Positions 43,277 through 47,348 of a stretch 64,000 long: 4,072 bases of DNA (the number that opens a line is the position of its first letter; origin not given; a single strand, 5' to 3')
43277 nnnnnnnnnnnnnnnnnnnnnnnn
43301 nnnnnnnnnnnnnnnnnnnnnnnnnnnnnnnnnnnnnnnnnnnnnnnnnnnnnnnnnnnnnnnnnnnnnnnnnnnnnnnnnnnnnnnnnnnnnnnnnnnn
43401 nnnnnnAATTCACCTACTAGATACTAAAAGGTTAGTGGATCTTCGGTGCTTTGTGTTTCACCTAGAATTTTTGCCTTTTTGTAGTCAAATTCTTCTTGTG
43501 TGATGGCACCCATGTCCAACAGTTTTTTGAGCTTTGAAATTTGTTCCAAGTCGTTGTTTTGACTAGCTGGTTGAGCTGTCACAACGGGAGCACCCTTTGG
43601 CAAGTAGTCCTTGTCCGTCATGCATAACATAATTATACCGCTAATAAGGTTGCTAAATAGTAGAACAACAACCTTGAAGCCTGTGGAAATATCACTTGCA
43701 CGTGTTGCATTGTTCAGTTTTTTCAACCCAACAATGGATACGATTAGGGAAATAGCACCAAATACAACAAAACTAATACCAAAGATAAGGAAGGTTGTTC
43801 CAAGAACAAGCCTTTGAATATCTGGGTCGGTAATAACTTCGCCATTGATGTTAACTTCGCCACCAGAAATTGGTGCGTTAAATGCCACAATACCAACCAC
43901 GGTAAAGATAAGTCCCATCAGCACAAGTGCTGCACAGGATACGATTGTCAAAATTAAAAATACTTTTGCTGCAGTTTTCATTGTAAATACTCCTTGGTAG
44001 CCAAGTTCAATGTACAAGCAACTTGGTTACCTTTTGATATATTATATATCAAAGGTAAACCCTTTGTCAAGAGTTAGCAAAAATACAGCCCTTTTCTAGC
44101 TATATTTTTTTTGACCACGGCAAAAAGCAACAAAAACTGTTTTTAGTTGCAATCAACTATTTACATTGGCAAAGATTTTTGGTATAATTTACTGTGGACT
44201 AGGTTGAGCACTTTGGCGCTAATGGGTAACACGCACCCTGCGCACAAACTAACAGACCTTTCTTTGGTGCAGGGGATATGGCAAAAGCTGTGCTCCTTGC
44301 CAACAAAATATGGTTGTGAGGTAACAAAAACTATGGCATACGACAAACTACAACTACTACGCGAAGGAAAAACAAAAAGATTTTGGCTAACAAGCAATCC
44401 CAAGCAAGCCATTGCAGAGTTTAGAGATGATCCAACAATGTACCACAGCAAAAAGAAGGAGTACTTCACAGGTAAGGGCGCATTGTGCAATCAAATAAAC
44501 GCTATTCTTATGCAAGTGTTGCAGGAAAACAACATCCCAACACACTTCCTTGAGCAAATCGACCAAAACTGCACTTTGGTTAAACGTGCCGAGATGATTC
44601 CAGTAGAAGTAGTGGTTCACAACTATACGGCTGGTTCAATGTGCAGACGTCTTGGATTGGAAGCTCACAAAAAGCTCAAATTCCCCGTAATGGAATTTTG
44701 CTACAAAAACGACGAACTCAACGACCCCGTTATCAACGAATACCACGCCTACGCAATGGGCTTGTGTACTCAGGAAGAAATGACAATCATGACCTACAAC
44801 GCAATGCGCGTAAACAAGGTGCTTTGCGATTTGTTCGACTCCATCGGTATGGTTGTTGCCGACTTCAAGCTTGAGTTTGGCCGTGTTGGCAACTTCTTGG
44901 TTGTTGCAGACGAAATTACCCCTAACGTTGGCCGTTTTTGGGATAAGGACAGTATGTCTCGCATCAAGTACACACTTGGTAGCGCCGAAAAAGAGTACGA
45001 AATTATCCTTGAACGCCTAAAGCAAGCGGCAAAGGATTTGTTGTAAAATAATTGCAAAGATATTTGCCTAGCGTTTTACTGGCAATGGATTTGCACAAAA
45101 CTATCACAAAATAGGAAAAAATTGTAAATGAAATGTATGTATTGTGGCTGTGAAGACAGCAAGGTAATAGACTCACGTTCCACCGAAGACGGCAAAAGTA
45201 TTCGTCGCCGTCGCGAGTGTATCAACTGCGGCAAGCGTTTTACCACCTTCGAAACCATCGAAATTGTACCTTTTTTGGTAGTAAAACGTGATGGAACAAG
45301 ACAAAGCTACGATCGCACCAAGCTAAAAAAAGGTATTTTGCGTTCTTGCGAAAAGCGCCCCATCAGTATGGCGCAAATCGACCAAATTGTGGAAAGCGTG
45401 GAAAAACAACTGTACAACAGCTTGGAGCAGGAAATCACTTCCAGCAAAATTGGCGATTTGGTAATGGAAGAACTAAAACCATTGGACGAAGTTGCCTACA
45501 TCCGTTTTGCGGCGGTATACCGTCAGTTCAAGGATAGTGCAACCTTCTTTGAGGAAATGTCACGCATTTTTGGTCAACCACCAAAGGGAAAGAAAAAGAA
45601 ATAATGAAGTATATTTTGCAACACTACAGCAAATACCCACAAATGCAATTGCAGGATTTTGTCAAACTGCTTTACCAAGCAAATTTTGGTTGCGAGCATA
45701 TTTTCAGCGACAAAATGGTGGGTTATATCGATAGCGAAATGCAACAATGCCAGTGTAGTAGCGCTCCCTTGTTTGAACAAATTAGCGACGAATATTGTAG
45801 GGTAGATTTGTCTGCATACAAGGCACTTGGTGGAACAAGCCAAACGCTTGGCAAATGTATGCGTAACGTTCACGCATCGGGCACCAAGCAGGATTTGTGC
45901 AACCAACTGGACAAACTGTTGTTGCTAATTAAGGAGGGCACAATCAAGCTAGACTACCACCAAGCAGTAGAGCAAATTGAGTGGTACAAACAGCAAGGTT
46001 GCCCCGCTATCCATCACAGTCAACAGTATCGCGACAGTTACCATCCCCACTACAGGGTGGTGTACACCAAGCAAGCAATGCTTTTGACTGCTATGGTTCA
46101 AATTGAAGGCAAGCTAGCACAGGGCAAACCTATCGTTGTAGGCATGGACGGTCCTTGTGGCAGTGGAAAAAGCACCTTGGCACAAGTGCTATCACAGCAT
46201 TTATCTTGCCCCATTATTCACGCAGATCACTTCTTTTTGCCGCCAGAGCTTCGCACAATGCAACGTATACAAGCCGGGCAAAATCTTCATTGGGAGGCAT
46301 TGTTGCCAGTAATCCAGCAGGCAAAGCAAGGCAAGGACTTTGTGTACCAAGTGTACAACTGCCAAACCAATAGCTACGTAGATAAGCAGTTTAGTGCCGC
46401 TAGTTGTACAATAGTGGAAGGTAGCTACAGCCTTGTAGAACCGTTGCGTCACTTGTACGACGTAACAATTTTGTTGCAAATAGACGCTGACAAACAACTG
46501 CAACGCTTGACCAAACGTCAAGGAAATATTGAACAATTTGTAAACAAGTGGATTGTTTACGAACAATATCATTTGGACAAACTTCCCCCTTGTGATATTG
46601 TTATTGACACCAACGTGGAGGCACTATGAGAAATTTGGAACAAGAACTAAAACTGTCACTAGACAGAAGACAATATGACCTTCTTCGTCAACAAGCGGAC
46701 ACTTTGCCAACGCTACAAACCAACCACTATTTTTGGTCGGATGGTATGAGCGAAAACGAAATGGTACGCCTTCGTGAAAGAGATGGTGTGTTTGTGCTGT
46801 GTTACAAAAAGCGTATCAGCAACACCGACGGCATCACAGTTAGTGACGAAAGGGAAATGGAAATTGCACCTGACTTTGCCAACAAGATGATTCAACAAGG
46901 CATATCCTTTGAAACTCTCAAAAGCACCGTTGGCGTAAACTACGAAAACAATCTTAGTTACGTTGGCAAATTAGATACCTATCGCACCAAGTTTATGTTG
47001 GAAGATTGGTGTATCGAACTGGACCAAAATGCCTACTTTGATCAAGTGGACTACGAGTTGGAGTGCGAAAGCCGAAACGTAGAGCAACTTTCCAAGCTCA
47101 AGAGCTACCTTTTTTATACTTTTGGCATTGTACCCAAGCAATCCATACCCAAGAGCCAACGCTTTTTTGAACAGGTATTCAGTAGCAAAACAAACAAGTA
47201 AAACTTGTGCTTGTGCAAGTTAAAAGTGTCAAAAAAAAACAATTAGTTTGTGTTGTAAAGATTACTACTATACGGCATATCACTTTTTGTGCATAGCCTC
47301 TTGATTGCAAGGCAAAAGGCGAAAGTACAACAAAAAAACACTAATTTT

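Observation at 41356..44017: Five-gene tandem array of paralogous small membrane proteins with variable exposed segments and a SHOCT-like C-terminus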

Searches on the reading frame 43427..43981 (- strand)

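Call 3: search_protein_families(library=pfam, max_evalue=1, proteins=[window:43427-43981:-])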
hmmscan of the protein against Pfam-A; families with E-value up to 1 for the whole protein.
seq(185 aa): 4 families
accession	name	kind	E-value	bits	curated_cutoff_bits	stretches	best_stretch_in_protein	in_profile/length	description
PF09851.14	SHOCT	-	1.1e-08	35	27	1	146-173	1-28/28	Short C-terminal domain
PF00335.26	Tetraspanin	-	0.0024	18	32.1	1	11-141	4-104/225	Tetraspanin family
PF05120.17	GvpG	-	0.029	15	30.6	1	147-173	36-62/67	Gas vesicle protein G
PF20612.3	SHOCT_2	-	0.082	13.5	24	1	149-166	17-34/53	SHOCT domain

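Call 4: search_protein_families(library=ncbifam, max_evalue=1, proteins=[window:43427-43981:-])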
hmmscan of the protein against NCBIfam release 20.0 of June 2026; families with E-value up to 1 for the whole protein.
seq(185 aa): 3 families
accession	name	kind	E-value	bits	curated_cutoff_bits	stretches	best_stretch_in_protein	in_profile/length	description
NF045951.1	MAG0110_fam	subfamily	0.0009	18.6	98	1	56-122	11-75/237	MAG0110 family membrane protein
NF006573.0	PRK09094.1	equivalog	0.14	12.2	105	1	6-84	27-97/114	Na+/H+ antiporter subunit C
NF040945.1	CCC_membrane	equivalog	0.44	10.9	65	1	4-35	4-35/99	CCC motif membrane protein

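Call 35: search_protein_families(library=padloc, max_evalue=1, proteins=[window:43427-43981:-])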
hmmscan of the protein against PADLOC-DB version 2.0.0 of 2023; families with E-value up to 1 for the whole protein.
seq(185 aa): 0 families

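Call 36: search_protein_families(library=phrogs, max_evalue=0.1, proteins=[window:43427-43981:-])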
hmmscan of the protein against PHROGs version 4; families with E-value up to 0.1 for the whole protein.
seq(185 aa): 6 families
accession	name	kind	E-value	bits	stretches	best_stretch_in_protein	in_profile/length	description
phrog_888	-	unknown function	3.9e-12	47.5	1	136-174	232-270/271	-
phrog_2700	-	unknown function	2.2e-11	44.8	1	137-174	295-330/331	-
phrog_33436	-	unknown function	1.1e-05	26.6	1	101-173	42-117/117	-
phrog_20665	-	unknown function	3.8e-05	24.2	1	139-173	270-304/306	-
phrog_19084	-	unknown function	0.00011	22.5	1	144-173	277-306/307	-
phrog_33222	-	unknown function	0.098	13.7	0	137-174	220-257/258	-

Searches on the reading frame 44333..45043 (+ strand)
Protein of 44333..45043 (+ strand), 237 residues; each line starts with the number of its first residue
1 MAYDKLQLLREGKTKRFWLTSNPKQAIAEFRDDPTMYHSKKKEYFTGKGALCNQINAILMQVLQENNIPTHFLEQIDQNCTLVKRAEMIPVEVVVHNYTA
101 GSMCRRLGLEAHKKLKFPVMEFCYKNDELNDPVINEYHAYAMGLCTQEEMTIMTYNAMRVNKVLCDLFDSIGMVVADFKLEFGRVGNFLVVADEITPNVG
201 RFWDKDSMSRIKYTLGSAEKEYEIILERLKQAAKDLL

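Call 82: search_protein_families(library=pfam, max_evalue=0.01, proteins=[window:44333-45043:+])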
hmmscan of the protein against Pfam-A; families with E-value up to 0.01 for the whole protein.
window:44333-45043:+ (237 aa): 1 family
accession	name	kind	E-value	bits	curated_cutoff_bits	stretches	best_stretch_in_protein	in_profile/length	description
PF01259.24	SAICAR_synt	-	2.3e-62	211.3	20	1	9-209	2-203/233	SAICAR synthetase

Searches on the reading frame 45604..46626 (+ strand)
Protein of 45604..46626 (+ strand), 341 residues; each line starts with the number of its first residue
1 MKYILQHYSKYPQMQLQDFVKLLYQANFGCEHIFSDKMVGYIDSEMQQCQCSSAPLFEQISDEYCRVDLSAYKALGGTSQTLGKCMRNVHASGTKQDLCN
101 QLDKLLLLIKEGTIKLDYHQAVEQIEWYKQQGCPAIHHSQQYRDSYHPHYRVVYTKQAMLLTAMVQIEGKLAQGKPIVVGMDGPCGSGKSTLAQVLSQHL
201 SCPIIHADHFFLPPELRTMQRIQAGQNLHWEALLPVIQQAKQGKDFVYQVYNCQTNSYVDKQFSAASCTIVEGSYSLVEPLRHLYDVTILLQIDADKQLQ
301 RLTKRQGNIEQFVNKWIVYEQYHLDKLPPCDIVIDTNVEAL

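Call 82: search_protein_families(library=pfam, max_evalue=0.01, proteins=[window:45604-46626:+])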
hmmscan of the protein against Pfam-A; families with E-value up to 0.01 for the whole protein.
window:45604-46626:+ (341 aa): 10 families
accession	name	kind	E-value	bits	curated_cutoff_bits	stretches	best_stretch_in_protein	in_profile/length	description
PF01121.26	CoaE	-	1.3e-08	35.2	27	1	177-337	1-175/180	Dephospho-CoA kinase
PF00485.24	PRK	-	6.4e-06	26.6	22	1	178-302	1-146/196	Phosphoribulokinase / Uridine kinase family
PF13238.12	AAA_18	-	9.3e-06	26.6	29.4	1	183-306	5-112/128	AAA domain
PF02224.24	Cytidylate_kin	-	0.00024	21.3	26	1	180-211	2-33/211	Cytidylate kinase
PF01712.25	dNK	-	0.00032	21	27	0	181-205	3-27/203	Deoxynucleoside kinase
PF02223.23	Thymidylate_kin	-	0.00038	20.6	27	0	286-307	119-140/185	Thymidylate kinase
PF01202.28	SKI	-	0.0011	19.5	22.1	0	186-211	2-27/159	Shikimate kinase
PF13671.12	AAA_33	-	0.0036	18.1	27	1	179-244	2-71/143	AAA domain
PF13207.12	AAA_17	-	0.0066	17.2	27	0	183-305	2-122/136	AAA domain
PF05729.18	NACHT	-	0.0083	16.4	26.7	0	179-223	3-49/167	NACHT domain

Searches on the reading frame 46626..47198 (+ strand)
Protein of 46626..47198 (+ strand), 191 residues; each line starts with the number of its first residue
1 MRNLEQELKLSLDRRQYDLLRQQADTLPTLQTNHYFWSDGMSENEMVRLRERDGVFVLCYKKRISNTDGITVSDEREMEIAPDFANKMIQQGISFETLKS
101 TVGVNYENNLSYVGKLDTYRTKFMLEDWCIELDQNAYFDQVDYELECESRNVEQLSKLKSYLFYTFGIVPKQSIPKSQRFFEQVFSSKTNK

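Call 82: search_protein_families(library=pfam, max_evalue=0.01, proteins=[window:46626-47198:+])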
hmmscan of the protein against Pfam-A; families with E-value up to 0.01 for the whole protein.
window:46626-47198:+ (191 aa): 1 family
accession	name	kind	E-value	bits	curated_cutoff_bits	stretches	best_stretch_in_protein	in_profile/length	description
PF01928.26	CYTH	-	4.8e-11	43.2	23.2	1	4-180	2-178/179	CYTH domain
